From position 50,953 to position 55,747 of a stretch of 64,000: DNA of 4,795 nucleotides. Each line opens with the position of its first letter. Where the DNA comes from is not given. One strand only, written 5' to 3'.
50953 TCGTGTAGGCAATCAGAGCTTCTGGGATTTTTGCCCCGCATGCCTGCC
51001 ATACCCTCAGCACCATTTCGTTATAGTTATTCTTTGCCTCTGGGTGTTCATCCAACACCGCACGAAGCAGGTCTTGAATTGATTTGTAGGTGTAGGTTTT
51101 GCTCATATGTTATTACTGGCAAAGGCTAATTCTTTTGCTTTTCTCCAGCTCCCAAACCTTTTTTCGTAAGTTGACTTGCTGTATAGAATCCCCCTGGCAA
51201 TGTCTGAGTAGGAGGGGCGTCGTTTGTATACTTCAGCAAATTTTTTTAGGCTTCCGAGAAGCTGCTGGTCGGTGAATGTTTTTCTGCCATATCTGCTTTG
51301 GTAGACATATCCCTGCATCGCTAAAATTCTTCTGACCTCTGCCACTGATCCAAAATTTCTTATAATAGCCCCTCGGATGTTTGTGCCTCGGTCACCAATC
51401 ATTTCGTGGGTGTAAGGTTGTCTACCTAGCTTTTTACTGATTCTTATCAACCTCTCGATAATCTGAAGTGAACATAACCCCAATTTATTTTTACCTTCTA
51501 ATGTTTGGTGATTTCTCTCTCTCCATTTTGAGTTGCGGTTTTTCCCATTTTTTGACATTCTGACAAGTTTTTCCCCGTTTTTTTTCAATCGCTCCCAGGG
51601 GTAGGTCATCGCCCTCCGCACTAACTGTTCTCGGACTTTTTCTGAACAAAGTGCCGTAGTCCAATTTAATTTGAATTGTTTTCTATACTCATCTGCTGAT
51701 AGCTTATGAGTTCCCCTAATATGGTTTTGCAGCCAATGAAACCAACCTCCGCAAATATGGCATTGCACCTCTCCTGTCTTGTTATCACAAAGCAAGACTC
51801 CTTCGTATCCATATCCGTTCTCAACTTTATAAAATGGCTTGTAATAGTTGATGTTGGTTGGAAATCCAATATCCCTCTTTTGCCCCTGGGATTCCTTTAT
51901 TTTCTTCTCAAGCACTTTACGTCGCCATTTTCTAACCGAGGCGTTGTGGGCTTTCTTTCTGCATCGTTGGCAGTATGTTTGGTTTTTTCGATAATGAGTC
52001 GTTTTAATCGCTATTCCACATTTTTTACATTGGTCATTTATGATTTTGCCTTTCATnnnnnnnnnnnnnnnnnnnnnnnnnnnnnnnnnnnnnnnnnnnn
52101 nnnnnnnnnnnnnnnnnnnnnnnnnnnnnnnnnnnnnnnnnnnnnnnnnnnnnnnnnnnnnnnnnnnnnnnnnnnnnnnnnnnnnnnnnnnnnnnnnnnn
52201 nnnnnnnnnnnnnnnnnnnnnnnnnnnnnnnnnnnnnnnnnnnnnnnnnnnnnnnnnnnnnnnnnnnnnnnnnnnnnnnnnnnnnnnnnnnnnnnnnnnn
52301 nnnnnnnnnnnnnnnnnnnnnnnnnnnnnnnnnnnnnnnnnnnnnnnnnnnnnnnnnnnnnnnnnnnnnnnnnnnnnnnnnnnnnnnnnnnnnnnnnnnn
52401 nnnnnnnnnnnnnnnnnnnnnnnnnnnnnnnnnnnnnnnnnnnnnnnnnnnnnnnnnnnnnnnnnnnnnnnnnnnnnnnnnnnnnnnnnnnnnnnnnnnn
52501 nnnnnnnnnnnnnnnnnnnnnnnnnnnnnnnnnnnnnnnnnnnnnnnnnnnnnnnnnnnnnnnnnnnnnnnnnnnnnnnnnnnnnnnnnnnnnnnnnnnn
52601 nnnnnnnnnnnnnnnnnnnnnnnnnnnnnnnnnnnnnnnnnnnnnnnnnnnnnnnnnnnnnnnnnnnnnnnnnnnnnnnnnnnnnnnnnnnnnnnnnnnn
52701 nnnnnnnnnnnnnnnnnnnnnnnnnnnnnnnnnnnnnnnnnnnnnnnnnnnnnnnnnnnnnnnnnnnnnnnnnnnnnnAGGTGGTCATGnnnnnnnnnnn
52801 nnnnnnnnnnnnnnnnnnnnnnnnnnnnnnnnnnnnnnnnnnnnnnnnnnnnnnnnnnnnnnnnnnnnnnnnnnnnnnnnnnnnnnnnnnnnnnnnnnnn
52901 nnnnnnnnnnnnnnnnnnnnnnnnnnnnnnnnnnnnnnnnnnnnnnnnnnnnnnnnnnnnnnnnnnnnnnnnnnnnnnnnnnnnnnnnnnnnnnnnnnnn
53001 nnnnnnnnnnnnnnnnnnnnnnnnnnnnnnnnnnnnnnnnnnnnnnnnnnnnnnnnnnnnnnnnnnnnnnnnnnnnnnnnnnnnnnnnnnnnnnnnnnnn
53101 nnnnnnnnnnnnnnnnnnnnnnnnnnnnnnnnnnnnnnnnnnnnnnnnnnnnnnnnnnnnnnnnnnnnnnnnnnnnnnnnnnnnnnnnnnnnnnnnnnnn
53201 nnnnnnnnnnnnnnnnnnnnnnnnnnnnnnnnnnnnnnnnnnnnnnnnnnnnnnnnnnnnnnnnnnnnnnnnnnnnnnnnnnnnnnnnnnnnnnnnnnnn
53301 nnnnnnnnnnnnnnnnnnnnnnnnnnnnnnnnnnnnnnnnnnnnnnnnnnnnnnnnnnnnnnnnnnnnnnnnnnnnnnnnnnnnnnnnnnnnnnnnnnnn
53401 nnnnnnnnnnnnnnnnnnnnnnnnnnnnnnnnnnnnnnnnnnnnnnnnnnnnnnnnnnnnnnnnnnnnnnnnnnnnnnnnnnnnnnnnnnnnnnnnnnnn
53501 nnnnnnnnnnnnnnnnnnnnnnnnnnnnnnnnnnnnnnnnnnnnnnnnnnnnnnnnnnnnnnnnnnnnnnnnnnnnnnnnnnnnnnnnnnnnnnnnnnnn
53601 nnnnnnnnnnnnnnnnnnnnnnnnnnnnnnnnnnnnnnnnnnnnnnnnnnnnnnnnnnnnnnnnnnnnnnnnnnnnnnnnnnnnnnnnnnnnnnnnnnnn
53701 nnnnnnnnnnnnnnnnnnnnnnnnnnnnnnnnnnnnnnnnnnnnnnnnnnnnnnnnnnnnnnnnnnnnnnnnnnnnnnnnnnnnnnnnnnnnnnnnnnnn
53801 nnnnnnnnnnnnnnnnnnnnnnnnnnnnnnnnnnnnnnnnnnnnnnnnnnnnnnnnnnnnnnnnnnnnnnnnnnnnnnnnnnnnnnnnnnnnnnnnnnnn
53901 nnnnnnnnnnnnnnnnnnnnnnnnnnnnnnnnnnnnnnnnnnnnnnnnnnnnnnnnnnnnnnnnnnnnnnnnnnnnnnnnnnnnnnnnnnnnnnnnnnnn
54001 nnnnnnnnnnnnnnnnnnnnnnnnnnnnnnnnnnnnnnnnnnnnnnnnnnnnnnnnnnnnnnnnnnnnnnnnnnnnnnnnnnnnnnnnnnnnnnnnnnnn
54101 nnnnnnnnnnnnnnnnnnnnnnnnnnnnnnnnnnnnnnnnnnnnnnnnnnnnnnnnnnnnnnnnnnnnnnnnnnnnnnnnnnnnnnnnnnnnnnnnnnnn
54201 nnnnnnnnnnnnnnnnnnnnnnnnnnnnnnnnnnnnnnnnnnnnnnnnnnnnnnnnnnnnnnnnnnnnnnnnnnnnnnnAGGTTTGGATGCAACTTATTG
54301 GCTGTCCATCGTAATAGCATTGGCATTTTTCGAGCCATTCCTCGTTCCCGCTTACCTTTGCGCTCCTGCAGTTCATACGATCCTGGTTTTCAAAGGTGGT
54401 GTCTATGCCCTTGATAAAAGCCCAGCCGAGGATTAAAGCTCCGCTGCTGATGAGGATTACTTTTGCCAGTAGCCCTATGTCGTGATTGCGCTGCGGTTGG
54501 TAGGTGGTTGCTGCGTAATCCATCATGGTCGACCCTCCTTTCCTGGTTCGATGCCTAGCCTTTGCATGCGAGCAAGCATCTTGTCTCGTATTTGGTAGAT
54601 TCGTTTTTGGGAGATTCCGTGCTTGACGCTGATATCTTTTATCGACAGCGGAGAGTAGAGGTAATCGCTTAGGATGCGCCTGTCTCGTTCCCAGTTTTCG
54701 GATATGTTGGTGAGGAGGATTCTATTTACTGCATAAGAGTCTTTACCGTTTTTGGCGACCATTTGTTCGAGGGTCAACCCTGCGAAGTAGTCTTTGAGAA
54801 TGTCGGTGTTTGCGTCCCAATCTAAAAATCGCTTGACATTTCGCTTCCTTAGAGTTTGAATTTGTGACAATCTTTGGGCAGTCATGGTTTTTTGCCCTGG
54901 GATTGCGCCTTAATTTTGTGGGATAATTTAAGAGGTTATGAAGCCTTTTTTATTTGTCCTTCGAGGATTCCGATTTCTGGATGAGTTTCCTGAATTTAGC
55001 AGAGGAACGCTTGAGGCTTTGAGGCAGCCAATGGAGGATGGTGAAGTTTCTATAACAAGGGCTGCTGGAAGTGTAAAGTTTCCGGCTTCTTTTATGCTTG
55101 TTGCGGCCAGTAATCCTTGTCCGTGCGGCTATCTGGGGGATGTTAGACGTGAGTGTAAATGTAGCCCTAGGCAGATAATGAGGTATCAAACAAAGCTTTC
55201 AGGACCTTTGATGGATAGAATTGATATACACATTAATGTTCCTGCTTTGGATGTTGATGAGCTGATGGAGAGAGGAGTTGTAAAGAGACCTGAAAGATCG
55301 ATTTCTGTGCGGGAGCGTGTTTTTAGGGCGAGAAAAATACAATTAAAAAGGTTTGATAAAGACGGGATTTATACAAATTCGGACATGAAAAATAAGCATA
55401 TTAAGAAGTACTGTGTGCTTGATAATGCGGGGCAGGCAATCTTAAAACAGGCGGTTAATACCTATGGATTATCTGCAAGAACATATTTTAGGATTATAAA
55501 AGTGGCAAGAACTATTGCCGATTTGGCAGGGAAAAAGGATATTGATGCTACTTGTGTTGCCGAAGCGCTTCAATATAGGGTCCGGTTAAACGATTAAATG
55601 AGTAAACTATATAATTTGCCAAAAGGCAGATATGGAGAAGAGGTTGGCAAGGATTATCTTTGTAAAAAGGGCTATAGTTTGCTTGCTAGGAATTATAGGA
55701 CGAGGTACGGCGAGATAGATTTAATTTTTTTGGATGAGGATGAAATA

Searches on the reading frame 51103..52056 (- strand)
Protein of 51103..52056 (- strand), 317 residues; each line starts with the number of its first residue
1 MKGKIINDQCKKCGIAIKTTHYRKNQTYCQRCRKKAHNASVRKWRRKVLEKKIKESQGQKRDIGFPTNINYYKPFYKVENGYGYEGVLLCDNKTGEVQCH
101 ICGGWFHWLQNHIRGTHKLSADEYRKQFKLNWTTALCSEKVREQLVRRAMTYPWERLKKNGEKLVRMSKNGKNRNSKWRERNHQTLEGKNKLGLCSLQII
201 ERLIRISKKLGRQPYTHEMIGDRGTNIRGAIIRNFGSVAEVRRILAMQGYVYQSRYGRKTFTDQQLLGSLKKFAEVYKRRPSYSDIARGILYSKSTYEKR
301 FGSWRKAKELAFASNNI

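Call 92: search_protein_families(library=pfam, proteins=[window:51103-52056:-], max_evalue=0.01)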
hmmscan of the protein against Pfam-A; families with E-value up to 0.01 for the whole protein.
window:51103-52056:- (317 aa): 2 families
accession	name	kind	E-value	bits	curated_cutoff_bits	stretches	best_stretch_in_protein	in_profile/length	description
PF18780.6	HNH_repeat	-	2.9e-17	63.2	26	2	262-311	2-51/54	Homing endonuclease associated repeat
PF05443.17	ROS_MUCR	-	3.4e-07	30.8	25.4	1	95-144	63-112/123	ROS/MUCR transcriptional regulator protein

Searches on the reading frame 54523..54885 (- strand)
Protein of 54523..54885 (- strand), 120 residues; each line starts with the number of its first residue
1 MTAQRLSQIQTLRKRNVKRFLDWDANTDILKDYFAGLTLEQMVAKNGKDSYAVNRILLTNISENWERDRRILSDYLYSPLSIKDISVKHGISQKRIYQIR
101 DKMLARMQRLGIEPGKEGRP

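Call 92: search_protein_families(library=pfam, proteins=[window:54523-54885:-], max_evalue=0.01)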
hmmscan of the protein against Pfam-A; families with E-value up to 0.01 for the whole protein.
window:54523-54885:- (120 aa): 2 families
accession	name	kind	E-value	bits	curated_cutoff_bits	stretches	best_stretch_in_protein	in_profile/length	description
PF04545.22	Sigma70_r4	-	1.9e-05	24.5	24.1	1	66-108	7-49/50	Sigma-70, region 4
PF13518.12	HTH_28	-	0.0055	17.2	25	0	75-103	9-36/52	Helix-turn-helix domain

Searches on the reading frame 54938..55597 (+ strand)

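Call 69: search_protein_families(library=pfam, proteins=[window:54938-55597:+], max_evalue=0.001)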
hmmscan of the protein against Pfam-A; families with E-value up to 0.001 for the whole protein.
window:54938-55597:+ (219 aa): 3 families
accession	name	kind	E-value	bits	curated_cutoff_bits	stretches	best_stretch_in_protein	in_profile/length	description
PF01078.27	Mg_chelatase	-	2.9e-41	141.6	20.3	1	9-108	107-206/207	Magnesium chelatase, subunit ChlI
PF13335.12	Mg_chelatase_C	-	7.3e-32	110.3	26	1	119-214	2-94/94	Magnesium chelatase, subunit ChlI C-terminal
PF00493.29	MCM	-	0.0001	22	23.3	1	10-99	123-202/224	MCM P-loop domain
